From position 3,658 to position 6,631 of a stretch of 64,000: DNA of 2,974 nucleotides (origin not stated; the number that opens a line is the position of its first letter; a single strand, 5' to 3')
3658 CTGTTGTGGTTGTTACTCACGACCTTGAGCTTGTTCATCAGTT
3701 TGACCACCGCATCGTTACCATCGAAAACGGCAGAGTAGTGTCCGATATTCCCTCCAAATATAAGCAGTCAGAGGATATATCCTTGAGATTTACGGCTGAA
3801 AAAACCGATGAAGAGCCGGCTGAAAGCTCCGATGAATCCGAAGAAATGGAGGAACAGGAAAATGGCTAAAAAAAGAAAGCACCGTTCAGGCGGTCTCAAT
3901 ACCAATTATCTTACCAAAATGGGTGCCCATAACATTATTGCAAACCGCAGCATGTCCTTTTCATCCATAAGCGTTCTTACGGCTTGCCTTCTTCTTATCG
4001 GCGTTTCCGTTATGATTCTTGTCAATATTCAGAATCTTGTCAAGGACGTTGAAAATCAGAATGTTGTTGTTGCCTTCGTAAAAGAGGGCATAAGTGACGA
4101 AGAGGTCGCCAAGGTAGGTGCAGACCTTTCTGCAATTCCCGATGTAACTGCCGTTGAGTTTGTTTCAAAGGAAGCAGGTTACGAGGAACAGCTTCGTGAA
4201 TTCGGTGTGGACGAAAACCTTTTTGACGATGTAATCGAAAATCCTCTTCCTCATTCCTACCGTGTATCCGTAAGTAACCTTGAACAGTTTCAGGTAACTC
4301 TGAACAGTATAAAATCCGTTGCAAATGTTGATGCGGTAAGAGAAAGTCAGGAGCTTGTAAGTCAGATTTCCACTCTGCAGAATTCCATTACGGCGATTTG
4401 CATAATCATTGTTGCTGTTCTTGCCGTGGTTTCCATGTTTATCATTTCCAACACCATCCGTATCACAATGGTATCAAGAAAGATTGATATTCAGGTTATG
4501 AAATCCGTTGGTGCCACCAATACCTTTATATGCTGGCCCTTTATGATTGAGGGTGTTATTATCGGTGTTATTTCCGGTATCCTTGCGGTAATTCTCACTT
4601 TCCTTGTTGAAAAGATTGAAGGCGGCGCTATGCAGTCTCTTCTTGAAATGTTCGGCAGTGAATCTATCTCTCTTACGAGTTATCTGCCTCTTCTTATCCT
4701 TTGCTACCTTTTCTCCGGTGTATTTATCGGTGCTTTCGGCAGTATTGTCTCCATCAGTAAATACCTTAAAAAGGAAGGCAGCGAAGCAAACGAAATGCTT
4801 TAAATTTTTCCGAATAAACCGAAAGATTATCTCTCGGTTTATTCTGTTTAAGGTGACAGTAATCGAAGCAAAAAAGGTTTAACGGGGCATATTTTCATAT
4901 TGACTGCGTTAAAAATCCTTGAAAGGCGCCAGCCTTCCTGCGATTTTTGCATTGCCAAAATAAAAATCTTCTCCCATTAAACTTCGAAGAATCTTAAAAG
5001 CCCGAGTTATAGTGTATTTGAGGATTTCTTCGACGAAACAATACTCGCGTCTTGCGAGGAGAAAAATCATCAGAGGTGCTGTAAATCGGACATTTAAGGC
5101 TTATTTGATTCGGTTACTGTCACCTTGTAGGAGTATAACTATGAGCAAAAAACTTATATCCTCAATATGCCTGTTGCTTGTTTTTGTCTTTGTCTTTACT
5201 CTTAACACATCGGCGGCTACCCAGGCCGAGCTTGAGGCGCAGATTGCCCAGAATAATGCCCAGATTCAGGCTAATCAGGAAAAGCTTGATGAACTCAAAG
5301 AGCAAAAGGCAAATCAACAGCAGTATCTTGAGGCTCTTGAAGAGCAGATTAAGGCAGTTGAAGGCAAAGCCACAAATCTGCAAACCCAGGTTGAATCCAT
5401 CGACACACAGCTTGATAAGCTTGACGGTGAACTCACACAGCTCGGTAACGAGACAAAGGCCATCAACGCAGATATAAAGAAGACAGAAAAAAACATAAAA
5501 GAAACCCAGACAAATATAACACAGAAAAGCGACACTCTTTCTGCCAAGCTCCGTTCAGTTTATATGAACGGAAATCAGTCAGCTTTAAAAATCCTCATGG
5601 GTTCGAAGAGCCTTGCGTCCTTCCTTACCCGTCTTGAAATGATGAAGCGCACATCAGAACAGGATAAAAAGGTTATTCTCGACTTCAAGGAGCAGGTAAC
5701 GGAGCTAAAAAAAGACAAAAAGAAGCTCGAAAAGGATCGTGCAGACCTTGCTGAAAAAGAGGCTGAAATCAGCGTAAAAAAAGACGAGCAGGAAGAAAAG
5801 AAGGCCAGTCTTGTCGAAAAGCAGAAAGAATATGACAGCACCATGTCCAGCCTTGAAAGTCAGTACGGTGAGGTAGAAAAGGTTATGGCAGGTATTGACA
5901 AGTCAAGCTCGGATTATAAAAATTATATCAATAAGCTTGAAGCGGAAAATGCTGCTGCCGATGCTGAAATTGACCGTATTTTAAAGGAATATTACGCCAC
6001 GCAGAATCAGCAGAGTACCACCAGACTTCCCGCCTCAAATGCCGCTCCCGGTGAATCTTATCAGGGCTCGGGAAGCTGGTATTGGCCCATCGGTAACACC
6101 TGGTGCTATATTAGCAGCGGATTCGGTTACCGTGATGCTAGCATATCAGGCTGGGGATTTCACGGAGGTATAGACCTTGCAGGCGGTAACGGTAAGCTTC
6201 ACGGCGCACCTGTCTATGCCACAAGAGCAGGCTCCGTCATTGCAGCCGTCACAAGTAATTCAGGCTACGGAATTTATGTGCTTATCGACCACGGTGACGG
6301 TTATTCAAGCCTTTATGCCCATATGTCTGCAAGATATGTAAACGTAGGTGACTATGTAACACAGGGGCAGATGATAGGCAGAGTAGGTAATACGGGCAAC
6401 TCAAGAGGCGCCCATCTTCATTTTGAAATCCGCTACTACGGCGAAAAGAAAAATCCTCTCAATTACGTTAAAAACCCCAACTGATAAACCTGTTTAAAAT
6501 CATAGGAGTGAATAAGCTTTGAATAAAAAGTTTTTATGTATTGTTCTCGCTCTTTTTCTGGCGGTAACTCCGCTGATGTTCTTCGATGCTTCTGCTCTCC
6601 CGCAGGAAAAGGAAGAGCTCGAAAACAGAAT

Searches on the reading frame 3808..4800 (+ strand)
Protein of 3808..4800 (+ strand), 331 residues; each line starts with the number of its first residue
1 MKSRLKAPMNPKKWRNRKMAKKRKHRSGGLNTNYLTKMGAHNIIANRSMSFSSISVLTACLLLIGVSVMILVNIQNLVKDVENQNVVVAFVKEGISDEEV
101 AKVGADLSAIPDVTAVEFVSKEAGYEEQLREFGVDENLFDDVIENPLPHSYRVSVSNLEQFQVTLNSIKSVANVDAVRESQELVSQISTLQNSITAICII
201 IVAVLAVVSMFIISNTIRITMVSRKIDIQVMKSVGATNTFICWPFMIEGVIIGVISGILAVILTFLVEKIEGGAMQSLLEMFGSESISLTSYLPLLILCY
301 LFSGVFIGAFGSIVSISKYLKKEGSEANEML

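Call 85: search_protein_families(library=pfam, proteins=[window:3808-4800:+], max_evalue=0.00001)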
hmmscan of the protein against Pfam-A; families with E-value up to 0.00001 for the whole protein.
window:3808-4800:+ (331 aa): 2 families
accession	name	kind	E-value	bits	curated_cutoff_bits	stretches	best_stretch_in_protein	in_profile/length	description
PF18075.7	FtsX_ECD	-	1.3e-18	67.8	23.5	1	87-177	3-96/96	FtsX extracellular domain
PF02687.27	FtsX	-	1.7e-13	51.1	25.5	1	199-323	1-119/120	FtsX-like permease C-terminal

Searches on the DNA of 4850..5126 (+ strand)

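Call 20: search_dna_similar(query=window:4850-5126:+, collection=plasmids, mode=distant, max_evalue=0.001)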
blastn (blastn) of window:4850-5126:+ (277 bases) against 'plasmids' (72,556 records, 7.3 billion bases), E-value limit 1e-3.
No match.

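Call 21: search_dna_similar(query=window:4850-5126:+, collection=phages, mode=distant, max_evalue=0.001)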
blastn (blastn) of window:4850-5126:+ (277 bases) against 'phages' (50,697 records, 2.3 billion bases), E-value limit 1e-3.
Records with a match: 8; places in all: 8; records where one place covers at least 80% of the query: 0.
Best place of each record, by identity: 80-90% 8.
By first word of the organism name: Bacteriophage 8.
By host as written in the record: - 8.
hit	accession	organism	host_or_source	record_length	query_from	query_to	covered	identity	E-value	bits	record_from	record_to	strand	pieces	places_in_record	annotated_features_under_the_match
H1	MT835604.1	Bacteriophage sp.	human fecal samples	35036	53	105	19%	83.6%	1e-4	53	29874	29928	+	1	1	record has no annotation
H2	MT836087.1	Bacteriophage sp.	human fecal samples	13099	53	105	19%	83.6%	1e-4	53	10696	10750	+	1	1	record has no annotation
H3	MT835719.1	Bacteriophage sp.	human fecal samples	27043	53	101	18%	84.0%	1e-4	52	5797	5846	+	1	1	record has no annotation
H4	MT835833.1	Bacteriophage sp.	human fecal samples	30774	53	101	18%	84.0%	1e-4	52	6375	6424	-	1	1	record has no annotation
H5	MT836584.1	Bacteriophage sp.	human fecal samples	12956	53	101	18%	84.0%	1e-4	52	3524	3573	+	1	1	record has no annotation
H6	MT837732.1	Bacteriophage sp.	human fecal samples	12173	53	101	18%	84.0%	1e-4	52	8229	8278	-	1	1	record has no annotation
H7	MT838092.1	Bacteriophage sp.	human fecal samples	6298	53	101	18%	84.0%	1e-4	52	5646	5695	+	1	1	record has no annotation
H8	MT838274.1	Bacteriophage sp.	human fecal samples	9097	53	101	18%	84.0%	1e-4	52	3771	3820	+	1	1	record has no annotation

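Call 48: build_rna_model(alignment_id=A2)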
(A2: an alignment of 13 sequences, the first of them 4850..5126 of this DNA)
Model R1 built from alignment A2 (13 sequences, 280 columns); structure: RNAalifold consensus.
model positions 277; base pairs 92; branch points 1; effective number of sequences 0.96; information 0.59 bits per position. Calibrated on 0.2 Mb of random sequence (short: E-values are rough).
structure used (alignment columns):
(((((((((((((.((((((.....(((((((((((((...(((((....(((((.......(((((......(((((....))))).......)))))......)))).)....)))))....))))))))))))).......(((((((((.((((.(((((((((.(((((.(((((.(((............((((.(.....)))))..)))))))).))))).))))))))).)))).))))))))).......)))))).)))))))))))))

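Call 49: search_with_rna_model(model_id=R1, sources=[window, L001, L002, L003, L004, L005, L006, L007, L008, L009, L010, L011, L012, L013, L014, L015, L016, L017, L018, L019, L020, L021, L022, L037], max_evalue=1, make_alignment=true)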
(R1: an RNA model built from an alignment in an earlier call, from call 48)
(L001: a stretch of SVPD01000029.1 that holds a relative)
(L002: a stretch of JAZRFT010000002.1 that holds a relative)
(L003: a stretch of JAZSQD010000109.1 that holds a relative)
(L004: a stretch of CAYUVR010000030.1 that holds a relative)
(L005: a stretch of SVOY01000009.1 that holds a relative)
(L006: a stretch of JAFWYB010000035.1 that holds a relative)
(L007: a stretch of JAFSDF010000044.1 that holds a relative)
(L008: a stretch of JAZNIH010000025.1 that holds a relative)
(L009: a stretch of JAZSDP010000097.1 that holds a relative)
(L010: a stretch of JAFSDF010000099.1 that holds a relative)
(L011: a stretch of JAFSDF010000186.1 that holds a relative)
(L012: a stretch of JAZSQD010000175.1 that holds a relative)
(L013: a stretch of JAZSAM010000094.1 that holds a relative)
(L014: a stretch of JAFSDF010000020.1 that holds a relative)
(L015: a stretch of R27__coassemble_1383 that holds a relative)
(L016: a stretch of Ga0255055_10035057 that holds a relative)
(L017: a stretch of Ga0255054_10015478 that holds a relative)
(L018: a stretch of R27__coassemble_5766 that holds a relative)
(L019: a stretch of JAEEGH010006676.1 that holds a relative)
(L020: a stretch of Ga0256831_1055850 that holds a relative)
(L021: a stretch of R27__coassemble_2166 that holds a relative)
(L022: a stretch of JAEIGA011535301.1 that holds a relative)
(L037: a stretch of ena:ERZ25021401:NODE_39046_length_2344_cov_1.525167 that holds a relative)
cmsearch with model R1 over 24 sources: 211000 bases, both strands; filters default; matches with E-value up to 1: 52.
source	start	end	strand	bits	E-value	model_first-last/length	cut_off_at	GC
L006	1371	1647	+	327.8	3.7e-101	1-277/277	no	0.43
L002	3257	3533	+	327.3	5.3e-101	1-277/277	no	0.39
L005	6724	7000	-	325.6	1.8e-100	1-277/277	no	0.42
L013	7095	7371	-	324.9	3e-100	1-277/277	no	0.42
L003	616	893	-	323.9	6.3e-100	1-277/277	no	0.41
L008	5900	6176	-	323.7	7e-100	1-277/277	no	0.4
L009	2736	3012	+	322.2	2.1e-99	1-277/277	no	0.4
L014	5851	6127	+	320.5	7.3e-99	1-277/277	no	0.4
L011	266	542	-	319.3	1.7e-98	1-277/277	no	0.42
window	4850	5126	+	311.3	5.7e-96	1-277/277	no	0.39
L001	1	270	-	309.4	2.3e-95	1-270/277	3'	0.41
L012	151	418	+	303.6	1.5e-93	1-277/277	no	0.38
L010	1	264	-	283.4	3.3e-87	1-262/277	3'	0.41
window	14404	14680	-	255.2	2.3e-78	1-277/277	no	0.41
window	28253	28520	+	252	2.4e-77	1-277/277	no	0.41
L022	1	223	+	232.5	3.2e-71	55-277/277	5'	0.41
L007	3140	3295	-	176.8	9.3e-54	122-277/277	5'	0.4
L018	3487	3764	+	157.9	8.2e-48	1-277/277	no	0.43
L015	3418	3695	+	156.8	1.8e-47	1-277/277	no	0.44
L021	1946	2223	+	156.3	2.6e-47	1-277/277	no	0.44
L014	5851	6127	-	100.8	7e-30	1-277/277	no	0.4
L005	6724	7000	+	93.8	1.1e-27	1-277/277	no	0.42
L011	266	542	+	93.3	1.6e-27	1-277/277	no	0.42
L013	7095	7371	+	92.2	3.5e-27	1-277/277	no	0.42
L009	2736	3012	-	91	8.1e-27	1-277/277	no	0.4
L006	1371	1647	-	89.6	2.3e-26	1-277/277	no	0.43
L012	151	418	-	86.8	1.7e-25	1-277/277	no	0.38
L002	3257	3533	-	86.1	2.8e-25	1-277/277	no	0.39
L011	543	816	+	84.1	1.2e-24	1-277/277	no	0.39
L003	616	893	+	83.1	2.4e-24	1-277/277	no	0.41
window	4850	5126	-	79.2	4e-23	1-277/277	no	0.39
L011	543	816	-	78.7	6.1e-23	1-277/277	no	0.39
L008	5900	6176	+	77.7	1.2e-22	1-277/277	no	0.4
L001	1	270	+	72.5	5.1e-21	8-277/277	5'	0.41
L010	1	264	+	69.4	4.8e-20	16-277/277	5'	0.41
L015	3418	3695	-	63.6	3.2e-18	1-277/277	no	0.44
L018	3487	3764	-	52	1.5e-14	1-277/277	no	0.43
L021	1946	2223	-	51.7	1.7e-14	1-277/277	no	0.44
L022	62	283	-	45.8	1.3e-12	1-277/277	no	0.39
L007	3165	3274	+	41.1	3.7e-11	141-250/277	no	0.42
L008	1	214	+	37.1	7e-10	30-277/277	5'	0.36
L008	113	218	-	29.3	1.9e-07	28-133/277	no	0.31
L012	1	150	-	17.2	0.0012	1-150/277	3'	0.47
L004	4083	4130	-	9.6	0.3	1-277/277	no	0.42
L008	11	87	-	9.5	0.32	42-118/277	no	0.42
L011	3734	3810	+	9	0.47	34-127/277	no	0.35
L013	1554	1589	-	8.4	0.69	1-277/277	no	0.5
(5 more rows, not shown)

Alignment A3: 52 matches aligned to the model, 406 columns, each read 5' to 3' on its own strand. Consensus structure (alignment columns), stored with it:
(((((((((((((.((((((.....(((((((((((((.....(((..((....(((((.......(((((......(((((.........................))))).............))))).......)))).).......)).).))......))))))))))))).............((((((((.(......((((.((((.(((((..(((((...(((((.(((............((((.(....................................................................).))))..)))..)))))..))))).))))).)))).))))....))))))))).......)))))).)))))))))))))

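Call 57: search_with_rna_model(model_id=R1, sources=[L023, L024, L025, L026, L030, L031, L032, L033, L034, L035, L036, L038, L039, L040, L041, L043, L048, L049, L050, L051, L052, L053, L054, L055, L056, L057], max_evalue=0.01)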
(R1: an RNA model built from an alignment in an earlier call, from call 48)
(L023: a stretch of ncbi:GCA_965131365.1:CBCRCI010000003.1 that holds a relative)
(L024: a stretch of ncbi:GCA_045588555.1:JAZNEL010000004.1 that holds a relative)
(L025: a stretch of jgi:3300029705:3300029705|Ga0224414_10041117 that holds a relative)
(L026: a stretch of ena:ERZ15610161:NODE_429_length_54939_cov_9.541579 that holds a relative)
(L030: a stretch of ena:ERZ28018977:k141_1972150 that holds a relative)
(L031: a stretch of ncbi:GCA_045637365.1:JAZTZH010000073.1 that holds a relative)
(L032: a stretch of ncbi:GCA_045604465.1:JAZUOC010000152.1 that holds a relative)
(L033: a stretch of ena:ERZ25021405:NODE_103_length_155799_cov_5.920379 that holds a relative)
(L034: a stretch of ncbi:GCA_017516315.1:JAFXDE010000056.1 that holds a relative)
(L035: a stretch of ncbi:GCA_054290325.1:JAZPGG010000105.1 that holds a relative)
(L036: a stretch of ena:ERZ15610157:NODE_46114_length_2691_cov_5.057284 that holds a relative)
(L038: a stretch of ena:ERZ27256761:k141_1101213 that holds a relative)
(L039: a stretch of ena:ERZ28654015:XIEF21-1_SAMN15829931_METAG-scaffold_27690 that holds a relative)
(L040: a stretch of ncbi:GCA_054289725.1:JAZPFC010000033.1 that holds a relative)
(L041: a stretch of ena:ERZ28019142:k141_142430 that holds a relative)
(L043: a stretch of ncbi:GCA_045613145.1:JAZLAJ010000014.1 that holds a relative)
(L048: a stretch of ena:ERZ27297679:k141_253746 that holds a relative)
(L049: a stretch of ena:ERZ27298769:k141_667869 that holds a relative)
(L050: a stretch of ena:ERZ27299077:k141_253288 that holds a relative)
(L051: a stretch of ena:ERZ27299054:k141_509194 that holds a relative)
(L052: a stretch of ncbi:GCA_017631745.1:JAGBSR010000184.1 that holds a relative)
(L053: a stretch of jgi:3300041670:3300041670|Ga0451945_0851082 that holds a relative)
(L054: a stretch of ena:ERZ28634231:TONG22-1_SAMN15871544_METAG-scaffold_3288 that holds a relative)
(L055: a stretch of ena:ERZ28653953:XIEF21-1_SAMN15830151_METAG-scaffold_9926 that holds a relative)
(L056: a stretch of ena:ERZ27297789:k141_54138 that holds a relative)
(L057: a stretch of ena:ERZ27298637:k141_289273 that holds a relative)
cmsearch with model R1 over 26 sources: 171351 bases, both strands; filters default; matches with E-value up to 0.01: 0.
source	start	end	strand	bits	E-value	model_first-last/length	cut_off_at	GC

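Call 60: search_with_rna_model(model_id=R1, sources=[window, L001, L002, L003, L005, L006, L007, L008, L009, L010, L011, L012, L013, L014, L015, L018, L021, L022], max_evalue=1e-40, make_alignment=true)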
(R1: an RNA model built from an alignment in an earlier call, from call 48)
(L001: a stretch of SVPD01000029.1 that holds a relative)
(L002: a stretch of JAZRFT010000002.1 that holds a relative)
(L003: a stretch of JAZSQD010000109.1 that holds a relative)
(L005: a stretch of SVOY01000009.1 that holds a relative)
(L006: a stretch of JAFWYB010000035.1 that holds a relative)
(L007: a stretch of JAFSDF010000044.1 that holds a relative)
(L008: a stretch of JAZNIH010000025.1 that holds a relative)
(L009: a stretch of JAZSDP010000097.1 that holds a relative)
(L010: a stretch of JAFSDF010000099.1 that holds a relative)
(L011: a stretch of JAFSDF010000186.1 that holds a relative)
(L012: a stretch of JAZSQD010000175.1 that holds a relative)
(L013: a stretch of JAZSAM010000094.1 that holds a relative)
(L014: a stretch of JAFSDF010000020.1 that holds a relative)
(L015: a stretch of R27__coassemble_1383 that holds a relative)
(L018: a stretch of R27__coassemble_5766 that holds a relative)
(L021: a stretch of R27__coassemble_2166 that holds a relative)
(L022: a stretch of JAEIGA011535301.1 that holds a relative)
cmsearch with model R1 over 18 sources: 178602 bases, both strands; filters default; matches with E-value up to 1e-40: 20.
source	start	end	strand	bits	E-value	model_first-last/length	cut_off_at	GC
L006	1371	1647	+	327.8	3.1e-101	1-277/277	no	0.43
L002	3257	3533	+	327.3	4.5e-101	1-277/277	no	0.39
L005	6724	7000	-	325.6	1.6e-100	1-277/277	no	0.42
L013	7095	7371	-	324.9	2.5e-100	1-277/277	no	0.42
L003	616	893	-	323.9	5.4e-100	1-277/277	no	0.41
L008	5900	6176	-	323.7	6e-100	1-277/277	no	0.4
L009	2736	3012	+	322.2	1.8e-99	1-277/277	no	0.4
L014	5851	6127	+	320.5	6.2e-99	1-277/277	no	0.4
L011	266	542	-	319.3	1.4e-98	1-277/277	no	0.42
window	4850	5126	+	311.3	4.8e-96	1-277/277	no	0.39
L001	1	270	-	309.4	1.9e-95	1-270/277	3'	0.41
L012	151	418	+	303.6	1.3e-93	1-277/277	no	0.38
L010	1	264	-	283.4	2.8e-87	1-262/277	3'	0.41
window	14404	14680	-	255.2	1.9e-78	1-277/277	no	0.41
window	28253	28520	+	252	2e-77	1-277/277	no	0.41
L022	1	223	+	232.5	2.7e-71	55-277/277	5'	0.41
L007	3140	3295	-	176.8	7.8e-54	122-277/277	5'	0.4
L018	3487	3764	+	157.9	6.9e-48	1-277/277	no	0.43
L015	3418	3695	+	156.8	1.5e-47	1-277/277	no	0.44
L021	1946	2223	+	156.3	2.2e-47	1-277/277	no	0.44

Alignment A4: 20 matches aligned to the model, 285 columns, each read 5' to 3' on its own strand. Consensus structure (alignment columns), stored with it:
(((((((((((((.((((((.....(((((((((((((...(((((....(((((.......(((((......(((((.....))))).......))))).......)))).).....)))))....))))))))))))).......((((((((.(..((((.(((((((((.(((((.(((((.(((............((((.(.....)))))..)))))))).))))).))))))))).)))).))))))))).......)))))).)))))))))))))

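Call 66: search_with_rna_model(model_id=R1, sources=[L058, L059, L060, L061], max_evalue=0.01)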
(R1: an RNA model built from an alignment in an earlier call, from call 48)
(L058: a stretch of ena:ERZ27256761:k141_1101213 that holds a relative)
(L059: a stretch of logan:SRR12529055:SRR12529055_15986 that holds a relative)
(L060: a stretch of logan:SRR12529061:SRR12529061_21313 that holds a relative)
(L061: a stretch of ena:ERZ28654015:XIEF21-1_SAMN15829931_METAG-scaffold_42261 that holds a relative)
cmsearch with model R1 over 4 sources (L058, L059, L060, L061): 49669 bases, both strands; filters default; matches with E-value up to 0.01: 0.
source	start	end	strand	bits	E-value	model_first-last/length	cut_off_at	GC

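Call 68: get_annotated_region(hit=H1, flank=3000)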
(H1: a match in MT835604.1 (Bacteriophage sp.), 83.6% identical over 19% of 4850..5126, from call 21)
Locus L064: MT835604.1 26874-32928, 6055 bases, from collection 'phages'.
description: UNVERIFIED: Bacteriophage sp. clone scaffold_282 genomic sequence.
organism: Bacteriophage sp. (NCBI taxid 38018)
taxonomy: Viruses
host: -; source: human fecal samples; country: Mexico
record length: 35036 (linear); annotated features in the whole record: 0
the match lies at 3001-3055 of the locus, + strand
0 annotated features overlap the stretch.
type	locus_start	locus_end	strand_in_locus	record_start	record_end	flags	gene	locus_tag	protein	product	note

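Call 69: get_annotated_region(hit=H3, flank=3000)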
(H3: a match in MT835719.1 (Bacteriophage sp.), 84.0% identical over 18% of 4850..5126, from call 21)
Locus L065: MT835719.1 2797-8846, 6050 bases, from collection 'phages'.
description: UNVERIFIED: Bacteriophage sp. clone scaffold_523 genomic sequence.
organism: Bacteriophage sp. (NCBI taxid 38018)
taxonomy: Viruses
host: -; source: human fecal samples; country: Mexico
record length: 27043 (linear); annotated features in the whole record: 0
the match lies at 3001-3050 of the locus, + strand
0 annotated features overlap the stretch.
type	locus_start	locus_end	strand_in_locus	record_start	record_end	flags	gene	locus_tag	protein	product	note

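Call 70: search_with_rna_model(model_id=R1, sources=[L064, L065], max_evalue=1, show_alignments=2)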
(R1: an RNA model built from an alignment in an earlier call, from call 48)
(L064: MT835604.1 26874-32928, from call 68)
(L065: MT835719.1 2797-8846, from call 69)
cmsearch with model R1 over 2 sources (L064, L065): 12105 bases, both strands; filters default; matches with E-value up to 1: 4.
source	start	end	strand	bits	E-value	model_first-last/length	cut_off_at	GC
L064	2946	3113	+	50.2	3e-15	1-277/277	no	0.48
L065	2979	3080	+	45.1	1.2e-13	31-130/277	no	0.49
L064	3115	3144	+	7.4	0.084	1-277/277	no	0.57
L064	3150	3202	+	7.3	0.092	1-277/277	no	0.23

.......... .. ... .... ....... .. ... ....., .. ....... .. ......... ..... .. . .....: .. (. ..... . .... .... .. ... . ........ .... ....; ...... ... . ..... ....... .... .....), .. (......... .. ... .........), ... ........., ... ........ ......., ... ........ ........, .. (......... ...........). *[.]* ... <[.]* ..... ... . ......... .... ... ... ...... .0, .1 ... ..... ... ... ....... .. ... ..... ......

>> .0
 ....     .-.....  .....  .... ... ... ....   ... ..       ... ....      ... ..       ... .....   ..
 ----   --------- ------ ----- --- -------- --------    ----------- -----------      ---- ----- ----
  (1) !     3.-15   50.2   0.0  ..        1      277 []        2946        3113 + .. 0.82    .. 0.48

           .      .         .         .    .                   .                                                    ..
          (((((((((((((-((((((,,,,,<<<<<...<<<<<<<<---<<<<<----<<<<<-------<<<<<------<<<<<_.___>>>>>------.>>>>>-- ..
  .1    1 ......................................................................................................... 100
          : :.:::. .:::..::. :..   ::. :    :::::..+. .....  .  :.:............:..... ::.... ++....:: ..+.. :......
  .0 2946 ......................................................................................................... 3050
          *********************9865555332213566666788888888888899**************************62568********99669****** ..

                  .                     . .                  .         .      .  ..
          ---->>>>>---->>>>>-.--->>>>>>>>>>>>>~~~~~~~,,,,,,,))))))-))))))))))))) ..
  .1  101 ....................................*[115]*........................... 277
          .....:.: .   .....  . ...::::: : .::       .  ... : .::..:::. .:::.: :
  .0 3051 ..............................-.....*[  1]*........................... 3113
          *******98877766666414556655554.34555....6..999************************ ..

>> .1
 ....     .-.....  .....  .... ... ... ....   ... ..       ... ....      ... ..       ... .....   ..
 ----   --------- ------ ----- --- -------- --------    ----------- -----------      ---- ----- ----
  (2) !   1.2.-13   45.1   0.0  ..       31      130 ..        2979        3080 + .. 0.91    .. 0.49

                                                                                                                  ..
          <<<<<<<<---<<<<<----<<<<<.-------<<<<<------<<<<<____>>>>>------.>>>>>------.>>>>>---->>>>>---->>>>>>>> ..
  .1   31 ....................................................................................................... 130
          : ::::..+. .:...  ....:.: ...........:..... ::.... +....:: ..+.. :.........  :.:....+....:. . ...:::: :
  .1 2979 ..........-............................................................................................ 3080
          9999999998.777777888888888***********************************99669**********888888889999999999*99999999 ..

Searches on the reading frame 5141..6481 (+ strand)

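Call 85: search_protein_families(library=pfam, proteins=[window:5141-6481:+], max_evalue=0.00001)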
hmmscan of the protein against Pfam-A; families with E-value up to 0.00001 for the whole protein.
window:5141-6481:+ (447 aa): 2 families
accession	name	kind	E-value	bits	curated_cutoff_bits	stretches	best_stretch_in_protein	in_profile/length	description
PF01551.29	Peptidase_M23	-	1.9e-29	102.2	28.7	1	340-439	2-96/96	Peptidase family M23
PF24568.1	CC_PcsB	-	5.5e-10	39.4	27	1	119-197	1-73/75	Peptidoglycan hydrolase PcsB, coiled-coil domain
